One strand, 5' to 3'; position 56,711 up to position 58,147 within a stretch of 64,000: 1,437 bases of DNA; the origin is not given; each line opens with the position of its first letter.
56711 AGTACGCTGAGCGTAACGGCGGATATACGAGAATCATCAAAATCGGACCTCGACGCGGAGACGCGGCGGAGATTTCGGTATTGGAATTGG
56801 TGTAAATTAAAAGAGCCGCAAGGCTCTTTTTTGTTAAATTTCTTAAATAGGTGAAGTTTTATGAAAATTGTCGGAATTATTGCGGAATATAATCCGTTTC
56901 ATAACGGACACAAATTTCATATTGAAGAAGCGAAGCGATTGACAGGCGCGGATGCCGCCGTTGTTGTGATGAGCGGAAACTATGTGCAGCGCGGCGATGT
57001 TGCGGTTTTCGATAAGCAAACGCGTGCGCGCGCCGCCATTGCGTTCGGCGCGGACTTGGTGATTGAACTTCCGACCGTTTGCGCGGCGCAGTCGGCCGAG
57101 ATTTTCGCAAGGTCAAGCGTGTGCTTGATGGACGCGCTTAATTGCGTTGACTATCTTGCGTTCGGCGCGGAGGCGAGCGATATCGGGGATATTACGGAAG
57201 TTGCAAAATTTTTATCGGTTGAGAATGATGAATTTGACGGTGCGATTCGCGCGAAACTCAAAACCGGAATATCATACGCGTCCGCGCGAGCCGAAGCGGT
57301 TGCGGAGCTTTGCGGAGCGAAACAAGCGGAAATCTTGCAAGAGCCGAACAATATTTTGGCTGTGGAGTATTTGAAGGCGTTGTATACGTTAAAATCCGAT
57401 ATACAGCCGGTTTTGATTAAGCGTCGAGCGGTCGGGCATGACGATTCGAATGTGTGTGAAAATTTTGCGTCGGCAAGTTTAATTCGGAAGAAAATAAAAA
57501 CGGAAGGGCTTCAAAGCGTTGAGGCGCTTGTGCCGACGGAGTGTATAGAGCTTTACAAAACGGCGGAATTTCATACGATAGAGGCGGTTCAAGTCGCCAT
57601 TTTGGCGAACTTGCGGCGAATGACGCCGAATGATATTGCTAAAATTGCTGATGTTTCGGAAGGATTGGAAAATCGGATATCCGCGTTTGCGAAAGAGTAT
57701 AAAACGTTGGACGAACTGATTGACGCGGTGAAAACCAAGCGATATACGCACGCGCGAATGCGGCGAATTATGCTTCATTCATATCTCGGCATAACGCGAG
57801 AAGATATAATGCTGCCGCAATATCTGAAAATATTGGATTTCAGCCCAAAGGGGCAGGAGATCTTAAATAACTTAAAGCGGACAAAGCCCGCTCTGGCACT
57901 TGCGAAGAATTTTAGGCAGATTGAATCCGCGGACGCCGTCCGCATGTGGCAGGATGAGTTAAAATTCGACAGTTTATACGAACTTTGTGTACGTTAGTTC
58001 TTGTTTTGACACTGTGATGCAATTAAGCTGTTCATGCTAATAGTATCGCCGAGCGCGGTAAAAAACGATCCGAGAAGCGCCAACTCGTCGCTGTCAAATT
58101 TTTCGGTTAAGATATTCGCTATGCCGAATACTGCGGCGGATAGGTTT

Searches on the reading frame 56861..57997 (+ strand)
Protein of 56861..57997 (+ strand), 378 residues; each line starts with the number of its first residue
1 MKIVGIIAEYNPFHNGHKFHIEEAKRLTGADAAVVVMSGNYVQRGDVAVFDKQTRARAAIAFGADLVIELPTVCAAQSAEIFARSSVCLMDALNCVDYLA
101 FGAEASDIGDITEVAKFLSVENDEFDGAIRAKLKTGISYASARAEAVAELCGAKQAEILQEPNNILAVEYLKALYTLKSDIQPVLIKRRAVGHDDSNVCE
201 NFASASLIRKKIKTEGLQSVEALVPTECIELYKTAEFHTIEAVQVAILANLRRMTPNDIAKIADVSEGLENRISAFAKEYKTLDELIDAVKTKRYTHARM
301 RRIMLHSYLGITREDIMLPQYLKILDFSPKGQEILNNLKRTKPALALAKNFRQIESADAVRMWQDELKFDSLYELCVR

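Call 32: search_protein_families(library=pfam, proteins=[window:56861-57997:+], max_evalue=0.00001)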
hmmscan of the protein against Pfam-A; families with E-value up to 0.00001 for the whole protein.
window:56861-57997:+ (378 aa): 3 families
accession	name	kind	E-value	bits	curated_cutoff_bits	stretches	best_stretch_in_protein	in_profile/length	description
PF05636.17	HIGH_NTase1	-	3.7e-123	412.2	27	1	1-376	1-389/402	HIGH Nucleotidyl Transferase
PF01467.32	CTP_transf_like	-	2.6e-06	28.1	21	0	10-104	6-89/133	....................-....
PF08218.17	Citrate_ly_lig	-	9.1e-06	25.9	20.9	0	146-228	101-178/182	Citrate lyase ligase C-terminal domain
